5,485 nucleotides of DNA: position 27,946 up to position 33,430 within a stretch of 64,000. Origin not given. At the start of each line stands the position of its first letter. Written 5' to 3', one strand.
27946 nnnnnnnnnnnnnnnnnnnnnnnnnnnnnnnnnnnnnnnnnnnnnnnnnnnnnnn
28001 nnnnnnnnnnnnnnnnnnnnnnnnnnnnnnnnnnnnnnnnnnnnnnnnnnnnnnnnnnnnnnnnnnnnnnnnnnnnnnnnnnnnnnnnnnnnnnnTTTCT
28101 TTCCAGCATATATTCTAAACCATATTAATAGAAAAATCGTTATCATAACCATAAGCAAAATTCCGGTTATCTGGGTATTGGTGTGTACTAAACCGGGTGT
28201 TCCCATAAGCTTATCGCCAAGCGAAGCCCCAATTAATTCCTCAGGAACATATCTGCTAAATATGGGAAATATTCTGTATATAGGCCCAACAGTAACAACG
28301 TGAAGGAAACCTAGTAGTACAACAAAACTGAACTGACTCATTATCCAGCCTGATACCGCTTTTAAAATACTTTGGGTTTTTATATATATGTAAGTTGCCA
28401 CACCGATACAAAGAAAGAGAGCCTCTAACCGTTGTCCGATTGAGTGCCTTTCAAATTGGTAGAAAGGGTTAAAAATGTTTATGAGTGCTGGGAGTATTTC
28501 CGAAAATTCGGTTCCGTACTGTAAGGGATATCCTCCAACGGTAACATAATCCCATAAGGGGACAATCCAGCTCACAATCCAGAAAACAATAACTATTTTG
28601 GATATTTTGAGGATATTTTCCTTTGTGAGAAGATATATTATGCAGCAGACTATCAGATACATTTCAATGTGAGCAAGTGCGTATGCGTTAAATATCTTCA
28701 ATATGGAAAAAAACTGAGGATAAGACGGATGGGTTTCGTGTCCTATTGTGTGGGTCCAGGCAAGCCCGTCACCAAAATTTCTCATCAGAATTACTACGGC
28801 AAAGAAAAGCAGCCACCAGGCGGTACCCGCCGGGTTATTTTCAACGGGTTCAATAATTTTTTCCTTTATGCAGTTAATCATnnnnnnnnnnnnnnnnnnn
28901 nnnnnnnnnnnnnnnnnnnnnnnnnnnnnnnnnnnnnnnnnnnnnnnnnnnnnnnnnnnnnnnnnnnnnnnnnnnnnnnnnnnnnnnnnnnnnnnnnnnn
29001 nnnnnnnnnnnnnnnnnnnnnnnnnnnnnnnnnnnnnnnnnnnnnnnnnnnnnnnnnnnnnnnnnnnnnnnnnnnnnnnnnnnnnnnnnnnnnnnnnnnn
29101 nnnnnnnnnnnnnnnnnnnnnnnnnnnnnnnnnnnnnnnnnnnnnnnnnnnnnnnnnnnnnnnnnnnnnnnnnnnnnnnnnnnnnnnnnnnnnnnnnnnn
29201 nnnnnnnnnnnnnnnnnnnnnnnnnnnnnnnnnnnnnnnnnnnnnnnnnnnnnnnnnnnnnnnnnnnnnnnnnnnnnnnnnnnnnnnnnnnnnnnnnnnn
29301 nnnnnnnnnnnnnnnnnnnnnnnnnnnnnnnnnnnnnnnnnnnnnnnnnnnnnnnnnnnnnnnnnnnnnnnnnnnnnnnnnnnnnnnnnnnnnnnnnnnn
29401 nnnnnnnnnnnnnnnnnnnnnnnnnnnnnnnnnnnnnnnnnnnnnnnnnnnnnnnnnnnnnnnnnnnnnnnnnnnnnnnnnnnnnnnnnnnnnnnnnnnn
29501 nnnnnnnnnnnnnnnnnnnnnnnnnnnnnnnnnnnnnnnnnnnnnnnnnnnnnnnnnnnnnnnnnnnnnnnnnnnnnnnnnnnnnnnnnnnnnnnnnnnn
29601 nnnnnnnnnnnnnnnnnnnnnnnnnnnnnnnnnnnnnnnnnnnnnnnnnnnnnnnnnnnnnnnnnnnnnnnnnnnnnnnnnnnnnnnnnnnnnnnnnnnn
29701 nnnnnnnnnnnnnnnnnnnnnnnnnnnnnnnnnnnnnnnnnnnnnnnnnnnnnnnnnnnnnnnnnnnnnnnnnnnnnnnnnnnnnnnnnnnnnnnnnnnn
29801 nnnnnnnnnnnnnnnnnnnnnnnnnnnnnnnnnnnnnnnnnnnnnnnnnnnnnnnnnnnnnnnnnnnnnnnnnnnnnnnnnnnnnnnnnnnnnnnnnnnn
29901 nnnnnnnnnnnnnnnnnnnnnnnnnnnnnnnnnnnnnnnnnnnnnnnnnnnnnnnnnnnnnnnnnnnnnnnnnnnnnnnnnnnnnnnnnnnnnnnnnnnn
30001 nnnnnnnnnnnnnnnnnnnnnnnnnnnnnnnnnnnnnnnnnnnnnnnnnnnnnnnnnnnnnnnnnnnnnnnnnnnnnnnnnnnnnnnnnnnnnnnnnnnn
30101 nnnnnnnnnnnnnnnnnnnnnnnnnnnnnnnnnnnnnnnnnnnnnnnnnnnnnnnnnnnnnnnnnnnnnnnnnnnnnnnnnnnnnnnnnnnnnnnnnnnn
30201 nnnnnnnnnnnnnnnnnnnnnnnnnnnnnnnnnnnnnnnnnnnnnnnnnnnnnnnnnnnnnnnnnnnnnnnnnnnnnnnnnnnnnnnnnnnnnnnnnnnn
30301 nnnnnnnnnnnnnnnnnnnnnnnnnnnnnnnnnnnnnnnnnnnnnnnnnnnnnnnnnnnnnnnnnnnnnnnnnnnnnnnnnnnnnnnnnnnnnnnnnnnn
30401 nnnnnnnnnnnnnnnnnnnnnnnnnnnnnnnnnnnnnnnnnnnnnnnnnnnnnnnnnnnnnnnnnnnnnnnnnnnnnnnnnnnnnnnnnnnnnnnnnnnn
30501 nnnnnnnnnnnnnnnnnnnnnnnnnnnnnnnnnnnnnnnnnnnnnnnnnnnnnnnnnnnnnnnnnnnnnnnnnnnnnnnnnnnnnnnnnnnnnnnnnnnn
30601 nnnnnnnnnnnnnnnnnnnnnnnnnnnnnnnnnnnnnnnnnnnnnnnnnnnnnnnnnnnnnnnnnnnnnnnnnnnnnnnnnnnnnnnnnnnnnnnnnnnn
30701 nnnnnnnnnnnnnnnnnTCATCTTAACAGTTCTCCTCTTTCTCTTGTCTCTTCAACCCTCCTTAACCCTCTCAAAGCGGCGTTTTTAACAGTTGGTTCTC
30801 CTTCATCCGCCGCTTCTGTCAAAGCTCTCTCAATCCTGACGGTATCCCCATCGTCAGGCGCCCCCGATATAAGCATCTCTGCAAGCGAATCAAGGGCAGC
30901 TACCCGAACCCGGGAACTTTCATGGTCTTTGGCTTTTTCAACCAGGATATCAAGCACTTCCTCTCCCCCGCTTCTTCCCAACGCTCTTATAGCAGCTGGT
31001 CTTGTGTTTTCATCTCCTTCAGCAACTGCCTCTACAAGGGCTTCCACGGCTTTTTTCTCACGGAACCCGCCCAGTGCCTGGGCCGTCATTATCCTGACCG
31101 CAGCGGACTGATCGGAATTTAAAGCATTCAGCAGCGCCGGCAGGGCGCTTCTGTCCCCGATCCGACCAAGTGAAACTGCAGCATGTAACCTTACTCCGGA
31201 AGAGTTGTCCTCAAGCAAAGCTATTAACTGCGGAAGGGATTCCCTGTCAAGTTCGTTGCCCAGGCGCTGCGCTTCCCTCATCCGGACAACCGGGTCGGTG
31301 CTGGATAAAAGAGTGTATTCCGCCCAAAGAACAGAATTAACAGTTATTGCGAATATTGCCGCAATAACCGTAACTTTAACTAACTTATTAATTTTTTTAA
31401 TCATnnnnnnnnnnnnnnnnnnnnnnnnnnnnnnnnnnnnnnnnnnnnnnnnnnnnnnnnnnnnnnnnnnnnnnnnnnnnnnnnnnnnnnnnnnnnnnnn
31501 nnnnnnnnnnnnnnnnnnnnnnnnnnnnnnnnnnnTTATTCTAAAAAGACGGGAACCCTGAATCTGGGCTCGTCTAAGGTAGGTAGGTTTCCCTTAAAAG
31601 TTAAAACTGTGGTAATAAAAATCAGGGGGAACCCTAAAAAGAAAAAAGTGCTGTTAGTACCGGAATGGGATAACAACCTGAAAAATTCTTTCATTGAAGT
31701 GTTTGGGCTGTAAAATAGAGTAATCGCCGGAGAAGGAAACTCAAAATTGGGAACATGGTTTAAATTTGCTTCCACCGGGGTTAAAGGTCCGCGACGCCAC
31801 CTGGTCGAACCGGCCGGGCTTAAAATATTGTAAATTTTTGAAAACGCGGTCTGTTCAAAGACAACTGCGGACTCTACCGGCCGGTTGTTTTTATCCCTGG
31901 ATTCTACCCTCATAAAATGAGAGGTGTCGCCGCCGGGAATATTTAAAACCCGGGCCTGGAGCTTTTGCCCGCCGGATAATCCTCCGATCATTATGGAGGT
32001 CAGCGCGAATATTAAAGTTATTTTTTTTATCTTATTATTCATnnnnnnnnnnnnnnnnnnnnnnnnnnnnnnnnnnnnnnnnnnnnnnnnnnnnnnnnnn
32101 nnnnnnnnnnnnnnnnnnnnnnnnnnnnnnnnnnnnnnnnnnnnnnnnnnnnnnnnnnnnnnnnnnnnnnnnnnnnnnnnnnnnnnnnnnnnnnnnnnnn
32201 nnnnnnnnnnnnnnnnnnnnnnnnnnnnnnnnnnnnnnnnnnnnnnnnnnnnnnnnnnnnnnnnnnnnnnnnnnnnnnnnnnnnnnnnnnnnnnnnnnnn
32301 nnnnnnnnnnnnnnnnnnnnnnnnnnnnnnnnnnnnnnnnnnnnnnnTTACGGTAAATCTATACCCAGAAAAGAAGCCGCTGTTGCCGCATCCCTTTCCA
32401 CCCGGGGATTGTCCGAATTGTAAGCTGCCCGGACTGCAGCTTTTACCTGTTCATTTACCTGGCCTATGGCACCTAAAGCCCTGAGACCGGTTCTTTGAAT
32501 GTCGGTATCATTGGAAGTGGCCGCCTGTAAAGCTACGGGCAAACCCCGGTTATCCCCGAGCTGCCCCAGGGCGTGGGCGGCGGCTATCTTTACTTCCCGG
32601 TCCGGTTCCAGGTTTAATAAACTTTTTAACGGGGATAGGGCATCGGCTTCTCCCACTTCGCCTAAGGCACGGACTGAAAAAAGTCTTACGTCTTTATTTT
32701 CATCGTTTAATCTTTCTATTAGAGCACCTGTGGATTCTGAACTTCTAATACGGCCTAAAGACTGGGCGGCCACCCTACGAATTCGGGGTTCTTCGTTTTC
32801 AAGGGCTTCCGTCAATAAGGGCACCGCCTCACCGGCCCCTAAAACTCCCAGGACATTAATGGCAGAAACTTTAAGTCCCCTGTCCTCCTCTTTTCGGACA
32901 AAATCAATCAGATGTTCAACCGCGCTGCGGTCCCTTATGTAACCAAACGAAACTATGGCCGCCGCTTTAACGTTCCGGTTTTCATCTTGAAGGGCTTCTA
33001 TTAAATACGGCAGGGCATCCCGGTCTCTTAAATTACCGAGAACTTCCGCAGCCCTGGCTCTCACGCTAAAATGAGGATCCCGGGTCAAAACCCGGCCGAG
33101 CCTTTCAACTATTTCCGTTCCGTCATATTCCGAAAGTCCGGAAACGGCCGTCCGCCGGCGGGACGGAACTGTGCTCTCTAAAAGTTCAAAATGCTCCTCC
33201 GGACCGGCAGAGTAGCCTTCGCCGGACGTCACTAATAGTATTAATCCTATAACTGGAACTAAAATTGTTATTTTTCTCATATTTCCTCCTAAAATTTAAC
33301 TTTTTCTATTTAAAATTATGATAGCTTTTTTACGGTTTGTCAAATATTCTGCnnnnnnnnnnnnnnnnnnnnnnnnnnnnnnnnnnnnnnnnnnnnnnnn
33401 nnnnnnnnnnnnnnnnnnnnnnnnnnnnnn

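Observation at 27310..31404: Candidate new system: HEAT - UbiA - TPR - pseudo-UbiA membrane protein - giant protein, all translationally coupled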

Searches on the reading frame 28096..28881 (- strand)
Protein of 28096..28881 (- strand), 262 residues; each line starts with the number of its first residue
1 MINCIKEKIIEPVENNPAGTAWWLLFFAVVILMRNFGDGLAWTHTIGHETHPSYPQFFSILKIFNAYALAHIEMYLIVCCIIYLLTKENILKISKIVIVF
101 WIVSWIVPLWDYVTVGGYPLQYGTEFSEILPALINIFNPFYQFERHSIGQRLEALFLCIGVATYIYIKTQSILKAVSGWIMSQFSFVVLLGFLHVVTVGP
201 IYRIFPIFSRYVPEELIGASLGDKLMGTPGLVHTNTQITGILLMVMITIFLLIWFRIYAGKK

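Call 53: search_solved_structures(query=A4, max_evalue=10)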
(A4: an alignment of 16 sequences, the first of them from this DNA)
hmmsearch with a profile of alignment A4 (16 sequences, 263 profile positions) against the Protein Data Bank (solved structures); distinct sequences matched with E-value up to 10: 1.
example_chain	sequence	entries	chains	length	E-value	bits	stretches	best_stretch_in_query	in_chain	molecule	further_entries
7cye_A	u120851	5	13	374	5.6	9.6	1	62-120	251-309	Slr1512 protein | Sodium-dependent bicarbonate transporter SbtA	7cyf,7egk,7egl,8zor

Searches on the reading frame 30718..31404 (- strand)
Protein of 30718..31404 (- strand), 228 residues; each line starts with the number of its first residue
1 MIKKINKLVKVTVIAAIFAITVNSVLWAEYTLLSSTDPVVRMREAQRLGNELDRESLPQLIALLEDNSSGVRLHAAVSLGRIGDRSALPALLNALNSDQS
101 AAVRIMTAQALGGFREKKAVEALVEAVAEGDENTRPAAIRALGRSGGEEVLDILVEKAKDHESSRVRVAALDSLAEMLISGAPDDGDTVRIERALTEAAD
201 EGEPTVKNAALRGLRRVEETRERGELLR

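Call 6: search_protein_families(library=pfam, proteins=[window:30718-31404:-], max_evalue=0.01)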
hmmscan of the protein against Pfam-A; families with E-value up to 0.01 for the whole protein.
window:30718-31404:- (228 aa): 10 families
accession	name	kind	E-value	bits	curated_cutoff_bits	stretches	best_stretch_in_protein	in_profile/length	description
PF13646.12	HEAT_2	-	1.1e-29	103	27.7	2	88-175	1-88/88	HEAT repeats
PF02985.28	HEAT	-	9.2e-14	50.7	23.5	1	88-113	2-26/31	HEAT repeat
PF03130.22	HEAT_PBS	-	1.2e-13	50.4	20.9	1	71-96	1-26/27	PBS lyase HEAT-like repeat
PF13513.12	HEAT_EZ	-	8.7e-11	42.5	27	1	87-112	29-53/55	HEAT-like repeat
PF11838.14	ERAP1_C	-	0.00041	20.3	38.2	0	131-175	165-209/318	ERAP1-like C-terminal domain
PF00514.29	Arm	-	0.00047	20.5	20.6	0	57-82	14-39/41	Armadillo/beta-catenin-like repeat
PF01347.28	Vitellogenin_N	-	0.0022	17.1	24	0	119-177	463-523/590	Lipoprotein amino terminal region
PF05004.19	IFRD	-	0.0027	17.2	25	0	148-197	115-164/306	Interferon-related developmental regulator (IFRD)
PF01602.26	Adaptin_N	-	0.0047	16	37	0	120-217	81-178/524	Adaptin N terminal region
PF25786.1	HEAT_GCN1_C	-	0.0051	17.3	27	0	53-82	65-94/151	GCN1-like, C-terminal HEAT repeats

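Call 7: search_protein_families(library=ncbifam, proteins=[window:30718-31404:-], max_evalue=0.01)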
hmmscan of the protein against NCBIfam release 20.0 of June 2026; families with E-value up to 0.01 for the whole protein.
window:30718-31404:- (228 aa): 8 families
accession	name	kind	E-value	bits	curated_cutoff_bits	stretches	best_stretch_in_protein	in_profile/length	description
NF058515.1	phyc_lyase_CpcF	equivalog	1e-12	48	220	2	117-220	59-165/200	C-phycocyanin alpha-cysteine-84 phycocyanobilin lyase subunit CpcF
NF058502.1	phyc_lyase_CpcE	equivalog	5.2e-11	42.5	330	2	72-149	59-147/260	C-phycocyanin alpha-cysteine-84 phycocyanobilin lyase subunit CpcE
NF045915.1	PhycobilmeDegNblB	equivalog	8.2e-11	41.8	300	1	73-164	117-207/214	phycobilisome degradation protein NblB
NF007244.0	PRK09687.1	equivalog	1.4e-07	31.1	275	1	93-176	135-220/285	putative lyase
NF010374.0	PRK13800.1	equivalog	1.4e-07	30.1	1196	1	15-215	614-801/898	fumarate reductase/succinate dehydrogenase flavoprotein subunit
TIGR02270.1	TIGR02270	subfamily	2.6e-06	26.7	206.8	1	31-172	154-292/410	TIGR02270 family protein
NF045662.1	DVU0298_fam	equivalog_domain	0.00043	19.9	75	0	54-100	144-189/213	DVU0298 family protein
NF058505.1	phyc_lyase_CpeY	equivalog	0.0016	17.1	600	0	103-169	32-103/419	C-phycoerythrin alpha-cysteine-82 phycoerythrobilin lyase CpeY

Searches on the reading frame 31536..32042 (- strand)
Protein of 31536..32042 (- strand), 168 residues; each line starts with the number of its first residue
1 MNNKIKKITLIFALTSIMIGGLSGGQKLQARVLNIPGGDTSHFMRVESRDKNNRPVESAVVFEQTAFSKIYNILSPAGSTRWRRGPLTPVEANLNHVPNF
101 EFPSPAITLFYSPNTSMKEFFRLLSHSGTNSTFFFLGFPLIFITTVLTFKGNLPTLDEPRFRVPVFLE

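Call 6: search_protein_families(library=pfam, proteins=[window:31536-32042:-], max_evalue=0.01)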
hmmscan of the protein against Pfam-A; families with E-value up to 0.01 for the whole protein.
window:31536-32042:- (168 aa): 0 families

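Call 7: search_protein_families(library=ncbifam, proteins=[window:31536-32042:-], max_evalue=0.01)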
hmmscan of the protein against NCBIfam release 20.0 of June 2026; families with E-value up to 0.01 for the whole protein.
window:31536-32042:- (168 aa): 0 families

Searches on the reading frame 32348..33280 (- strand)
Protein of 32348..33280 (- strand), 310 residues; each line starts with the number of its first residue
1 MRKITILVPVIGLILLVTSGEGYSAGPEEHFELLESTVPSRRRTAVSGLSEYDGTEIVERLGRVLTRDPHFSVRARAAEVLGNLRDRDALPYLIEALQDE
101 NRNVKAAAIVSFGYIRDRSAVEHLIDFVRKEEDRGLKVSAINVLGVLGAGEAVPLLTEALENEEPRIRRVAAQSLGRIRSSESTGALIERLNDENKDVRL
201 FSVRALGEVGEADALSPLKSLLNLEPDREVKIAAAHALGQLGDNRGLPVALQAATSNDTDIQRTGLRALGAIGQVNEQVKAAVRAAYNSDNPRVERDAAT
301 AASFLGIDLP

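Call 6: search_protein_families(library=pfam, proteins=[window:32348-33280:-], max_evalue=0.01)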
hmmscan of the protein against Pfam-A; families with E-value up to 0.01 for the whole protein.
window:32348-33280:- (310 aa): 10 families
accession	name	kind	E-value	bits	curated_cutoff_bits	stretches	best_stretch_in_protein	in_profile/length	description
PF13646.12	HEAT_2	-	7.9e-59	196.4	27.7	5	186-269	3-87/88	HEAT repeats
PF03130.22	HEAT_PBS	-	6.1e-26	88.4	20.9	1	73-99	1-27/27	PBS lyase HEAT-like repeat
PF02985.28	HEAT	-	6.8e-25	85.2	23.5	1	153-178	2-27/31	HEAT repeat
PF13513.12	HEAT_EZ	-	3.1e-16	59.9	27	0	185-208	31-54/55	HEAT-like repeat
PF00514.29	Arm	-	1.3e-10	41.4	20.6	0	208-241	7-39/41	Armadillo/beta-catenin-like repeat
PF12717.13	Cnd1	-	4.2e-05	24.1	26.4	0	59-119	24-89/162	non-SMC mitotic condensation complex subunit 1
PF11865.14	mTOR_dom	-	0.00039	20.9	27.6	0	120-149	11-40/160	Serine/threonine-protein kinase mTOR domain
PF01602.26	Adaptin_N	-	0.0041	16.2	37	0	93-128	84-119/524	Adaptin N terminal region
PF21581.3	SCD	-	0.0047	17.6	27.5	0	190-212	38-60/75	Stromalin conservative domain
PF20168.4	PDS5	-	0.0075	14.5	27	0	152-189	243-280/1053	Sister chromatid cohesion protein PDS5 protein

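Call 7: search_protein_families(library=ncbifam, proteins=[window:32348-33280:-], max_evalue=0.01)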
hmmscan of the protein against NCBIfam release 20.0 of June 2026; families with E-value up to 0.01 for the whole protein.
window:32348-33280:- (310 aa): 9 families
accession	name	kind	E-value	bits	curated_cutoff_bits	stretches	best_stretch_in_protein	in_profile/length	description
NF045915.1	PhycobilmeDegNblB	equivalog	1.8e-26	93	300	2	199-291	116-205/214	phycobilisome degradation protein NblB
NF058502.1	phyc_lyase_CpcE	equivalog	3.4e-19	69.3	330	2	136-288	58-222/260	C-phycocyanin alpha-cysteine-84 phycocyanobilin lyase subunit CpcE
NF010374.0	PRK13800.1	equivalog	2.2e-14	52.7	1196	1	95-302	629-832/898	fumarate reductase/succinate dehydrogenase flavoprotein subunit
NF058515.1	phyc_lyase_CpcF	equivalog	1e-12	48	220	2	124-242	3-120/200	C-phycocyanin alpha-cysteine-84 phycocyanobilin lyase subunit CpcF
TIGR02270.1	TIGR02270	subfamily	1.7e-12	47.1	206.8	2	154-303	150-292/410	TIGR02270 family protein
NF058505.1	phyc_lyase_CpeY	equivalog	7.1e-12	44.6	600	1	131-213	316-401/419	C-phycoerythrin alpha-cysteine-82 phycoerythrobilin lyase CpeY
NF045662.1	DVU0298_fam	equivalog_domain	1.4e-07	31.3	75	1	151-206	145-199/213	DVU0298 family protein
NF007244.0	PRK09687.1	equivalog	3e-06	26.7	275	0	46-154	150-257/285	putative lyase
NF006501.0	PRK08937.3-1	equivalog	1.8e-05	24.9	310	0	205-255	54-103/191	adenylosuccinate lyase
